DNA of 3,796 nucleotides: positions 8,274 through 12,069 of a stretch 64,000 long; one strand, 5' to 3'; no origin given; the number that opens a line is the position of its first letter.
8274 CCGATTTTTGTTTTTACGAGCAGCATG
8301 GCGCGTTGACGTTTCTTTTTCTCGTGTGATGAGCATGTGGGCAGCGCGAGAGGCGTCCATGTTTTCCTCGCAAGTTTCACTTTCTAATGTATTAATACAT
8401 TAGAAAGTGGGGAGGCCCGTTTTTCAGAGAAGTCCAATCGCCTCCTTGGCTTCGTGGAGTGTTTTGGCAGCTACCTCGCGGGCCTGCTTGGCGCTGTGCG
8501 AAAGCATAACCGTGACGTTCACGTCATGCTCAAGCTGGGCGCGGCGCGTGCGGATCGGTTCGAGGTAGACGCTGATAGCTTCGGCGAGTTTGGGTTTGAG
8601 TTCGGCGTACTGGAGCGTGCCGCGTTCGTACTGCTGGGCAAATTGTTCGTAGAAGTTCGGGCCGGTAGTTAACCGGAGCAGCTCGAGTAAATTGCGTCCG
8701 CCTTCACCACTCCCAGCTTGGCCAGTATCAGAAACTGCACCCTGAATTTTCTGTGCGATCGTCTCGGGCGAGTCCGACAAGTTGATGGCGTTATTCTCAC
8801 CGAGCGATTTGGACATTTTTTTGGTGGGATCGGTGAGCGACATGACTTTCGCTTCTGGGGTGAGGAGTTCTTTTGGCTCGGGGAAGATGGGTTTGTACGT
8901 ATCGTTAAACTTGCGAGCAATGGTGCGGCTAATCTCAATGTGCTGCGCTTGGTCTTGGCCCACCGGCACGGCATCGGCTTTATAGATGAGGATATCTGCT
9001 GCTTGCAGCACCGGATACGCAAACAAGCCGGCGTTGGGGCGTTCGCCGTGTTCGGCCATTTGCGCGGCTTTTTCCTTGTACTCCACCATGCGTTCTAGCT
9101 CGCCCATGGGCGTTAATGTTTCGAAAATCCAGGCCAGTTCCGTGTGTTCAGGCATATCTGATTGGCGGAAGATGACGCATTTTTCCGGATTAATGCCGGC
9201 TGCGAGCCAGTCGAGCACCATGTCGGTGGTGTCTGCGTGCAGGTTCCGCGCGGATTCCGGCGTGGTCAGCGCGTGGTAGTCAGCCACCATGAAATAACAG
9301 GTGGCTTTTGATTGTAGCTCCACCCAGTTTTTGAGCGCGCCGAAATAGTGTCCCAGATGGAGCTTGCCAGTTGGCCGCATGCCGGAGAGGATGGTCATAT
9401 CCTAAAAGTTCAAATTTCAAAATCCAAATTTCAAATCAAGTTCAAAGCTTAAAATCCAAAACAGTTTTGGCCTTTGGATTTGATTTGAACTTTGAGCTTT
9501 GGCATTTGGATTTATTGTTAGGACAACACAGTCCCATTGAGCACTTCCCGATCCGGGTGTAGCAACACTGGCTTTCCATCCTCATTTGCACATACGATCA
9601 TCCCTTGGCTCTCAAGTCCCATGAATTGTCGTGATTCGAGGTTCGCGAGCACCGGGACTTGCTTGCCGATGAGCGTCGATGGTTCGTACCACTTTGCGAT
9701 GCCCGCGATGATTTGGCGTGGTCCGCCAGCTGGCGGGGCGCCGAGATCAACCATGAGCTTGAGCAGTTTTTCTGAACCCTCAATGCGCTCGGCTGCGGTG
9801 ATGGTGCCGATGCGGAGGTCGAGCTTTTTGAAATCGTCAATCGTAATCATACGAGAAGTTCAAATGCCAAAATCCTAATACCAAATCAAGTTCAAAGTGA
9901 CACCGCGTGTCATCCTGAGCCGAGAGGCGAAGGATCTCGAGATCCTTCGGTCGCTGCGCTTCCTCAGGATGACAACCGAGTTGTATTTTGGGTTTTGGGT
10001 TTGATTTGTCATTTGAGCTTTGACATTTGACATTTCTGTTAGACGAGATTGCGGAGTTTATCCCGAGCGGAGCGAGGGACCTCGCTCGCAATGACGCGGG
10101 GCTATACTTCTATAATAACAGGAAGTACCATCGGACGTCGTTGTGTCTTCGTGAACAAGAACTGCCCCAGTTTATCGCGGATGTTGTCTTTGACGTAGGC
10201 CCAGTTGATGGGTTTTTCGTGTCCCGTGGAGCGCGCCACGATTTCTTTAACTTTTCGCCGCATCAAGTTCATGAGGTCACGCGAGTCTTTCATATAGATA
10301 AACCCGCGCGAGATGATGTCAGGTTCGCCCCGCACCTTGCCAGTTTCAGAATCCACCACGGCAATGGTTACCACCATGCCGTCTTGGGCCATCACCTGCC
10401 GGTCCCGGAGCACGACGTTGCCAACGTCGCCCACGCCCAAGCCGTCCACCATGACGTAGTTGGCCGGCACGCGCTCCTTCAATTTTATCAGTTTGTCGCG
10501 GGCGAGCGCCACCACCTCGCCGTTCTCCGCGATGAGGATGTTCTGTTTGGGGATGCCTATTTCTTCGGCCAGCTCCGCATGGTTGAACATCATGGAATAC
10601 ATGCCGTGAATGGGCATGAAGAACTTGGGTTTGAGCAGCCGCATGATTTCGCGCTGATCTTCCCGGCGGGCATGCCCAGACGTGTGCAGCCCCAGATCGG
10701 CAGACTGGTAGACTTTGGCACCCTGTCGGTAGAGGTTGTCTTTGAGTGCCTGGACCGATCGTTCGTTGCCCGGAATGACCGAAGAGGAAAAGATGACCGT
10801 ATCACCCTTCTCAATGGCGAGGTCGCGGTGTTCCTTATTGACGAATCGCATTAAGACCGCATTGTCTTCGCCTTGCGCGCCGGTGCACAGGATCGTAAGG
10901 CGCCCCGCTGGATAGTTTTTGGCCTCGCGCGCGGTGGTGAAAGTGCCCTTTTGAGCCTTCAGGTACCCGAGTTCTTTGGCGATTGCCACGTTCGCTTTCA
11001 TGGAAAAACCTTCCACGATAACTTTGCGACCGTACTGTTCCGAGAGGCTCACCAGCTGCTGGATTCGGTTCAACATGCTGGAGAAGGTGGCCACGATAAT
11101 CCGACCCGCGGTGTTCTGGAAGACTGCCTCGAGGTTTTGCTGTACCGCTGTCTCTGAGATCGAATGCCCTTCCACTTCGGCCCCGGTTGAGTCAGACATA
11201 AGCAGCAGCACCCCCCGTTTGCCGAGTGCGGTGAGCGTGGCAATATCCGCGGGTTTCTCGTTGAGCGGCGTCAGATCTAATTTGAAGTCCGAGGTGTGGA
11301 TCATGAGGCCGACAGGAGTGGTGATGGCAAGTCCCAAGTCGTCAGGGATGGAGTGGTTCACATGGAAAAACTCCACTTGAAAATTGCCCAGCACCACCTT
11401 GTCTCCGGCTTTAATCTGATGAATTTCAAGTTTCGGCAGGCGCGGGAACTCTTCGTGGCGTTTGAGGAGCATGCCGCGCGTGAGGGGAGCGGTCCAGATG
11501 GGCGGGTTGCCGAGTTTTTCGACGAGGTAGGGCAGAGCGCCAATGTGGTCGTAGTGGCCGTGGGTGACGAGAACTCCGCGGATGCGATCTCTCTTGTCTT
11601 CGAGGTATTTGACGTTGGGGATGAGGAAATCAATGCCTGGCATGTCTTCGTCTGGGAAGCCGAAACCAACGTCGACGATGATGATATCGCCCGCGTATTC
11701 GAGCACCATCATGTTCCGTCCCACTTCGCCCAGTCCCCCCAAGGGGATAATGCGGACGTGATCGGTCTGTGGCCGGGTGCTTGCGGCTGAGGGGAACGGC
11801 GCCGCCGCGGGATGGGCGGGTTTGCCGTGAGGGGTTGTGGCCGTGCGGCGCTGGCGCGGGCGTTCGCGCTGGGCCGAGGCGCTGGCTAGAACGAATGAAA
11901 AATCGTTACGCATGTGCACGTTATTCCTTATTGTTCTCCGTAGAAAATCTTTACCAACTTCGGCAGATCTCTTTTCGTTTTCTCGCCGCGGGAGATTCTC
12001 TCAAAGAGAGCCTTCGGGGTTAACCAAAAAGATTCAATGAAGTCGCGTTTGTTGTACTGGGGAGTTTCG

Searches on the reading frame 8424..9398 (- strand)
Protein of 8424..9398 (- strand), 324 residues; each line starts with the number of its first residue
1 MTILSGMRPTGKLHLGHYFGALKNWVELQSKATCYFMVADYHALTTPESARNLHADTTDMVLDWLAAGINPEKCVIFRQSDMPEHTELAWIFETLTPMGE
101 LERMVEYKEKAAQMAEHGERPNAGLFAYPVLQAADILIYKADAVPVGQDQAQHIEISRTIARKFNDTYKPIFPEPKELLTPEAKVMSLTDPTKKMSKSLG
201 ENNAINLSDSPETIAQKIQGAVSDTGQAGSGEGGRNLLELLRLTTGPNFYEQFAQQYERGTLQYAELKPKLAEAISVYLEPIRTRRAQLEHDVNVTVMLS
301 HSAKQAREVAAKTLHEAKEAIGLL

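Call 87: search_protein_families(library=pfam, proteins=[window:8424-9398:-], max_evalue=0.0001)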
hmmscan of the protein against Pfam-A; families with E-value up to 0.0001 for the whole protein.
window:8424-9398:- (324 aa): 1 family
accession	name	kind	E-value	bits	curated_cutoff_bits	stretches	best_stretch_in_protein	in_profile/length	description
PF00579.31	tRNA-synt_1b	-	3.6e-75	253.4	21.1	1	2-277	7-289/292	tRNA synthetases class I (W and Y)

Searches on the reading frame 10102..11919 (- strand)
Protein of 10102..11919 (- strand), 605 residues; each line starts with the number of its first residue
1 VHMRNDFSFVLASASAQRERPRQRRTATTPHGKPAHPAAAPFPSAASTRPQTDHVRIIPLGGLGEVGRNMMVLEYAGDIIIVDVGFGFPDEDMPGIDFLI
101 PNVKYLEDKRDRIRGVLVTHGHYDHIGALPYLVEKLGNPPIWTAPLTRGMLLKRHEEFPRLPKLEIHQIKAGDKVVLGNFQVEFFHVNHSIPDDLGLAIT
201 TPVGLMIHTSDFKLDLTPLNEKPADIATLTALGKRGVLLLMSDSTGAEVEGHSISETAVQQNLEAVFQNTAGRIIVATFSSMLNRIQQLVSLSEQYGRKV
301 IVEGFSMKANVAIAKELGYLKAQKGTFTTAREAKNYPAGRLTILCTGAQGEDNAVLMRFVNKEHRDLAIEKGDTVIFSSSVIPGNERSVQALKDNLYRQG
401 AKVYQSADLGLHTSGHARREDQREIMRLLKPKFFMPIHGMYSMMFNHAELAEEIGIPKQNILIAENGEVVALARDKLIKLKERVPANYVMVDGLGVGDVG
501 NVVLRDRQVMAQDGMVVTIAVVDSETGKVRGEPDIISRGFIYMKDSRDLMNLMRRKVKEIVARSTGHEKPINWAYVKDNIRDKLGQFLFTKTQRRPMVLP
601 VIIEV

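Call 31: search_protein_families(library=pfam, proteins=[window:10102-11919:-], max_evalue=0.001)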
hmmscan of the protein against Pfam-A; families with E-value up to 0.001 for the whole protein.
window:10102-11919:- (605 aa): 5 families
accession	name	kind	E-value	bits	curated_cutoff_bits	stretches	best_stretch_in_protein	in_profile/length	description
PF22505.1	RNase_J_b_CASP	-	4.1e-43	146.6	27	1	272-395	2-125/126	Ribonuclease J, beta-CASP domain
PF17770.6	RNase_J_C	-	1.4e-30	106.7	23.8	1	503-605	1-102/102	Ribonuclease J C-terminal domain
PF00753.33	Lactamase_B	-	3.4e-13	50.4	22.7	1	64-162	2-93/196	Metallo-beta-lactamase superfamily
PF12706.13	Lactamase_B_2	-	2.4e-12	47.3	27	1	97-212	10-143/200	Beta-lactamase superfamily domain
PF07521.17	RMMBL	-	2.8e-09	37.3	21.6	1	412-457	13-59/63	Zn-dependent metallo-hydrolase RNA specificity domain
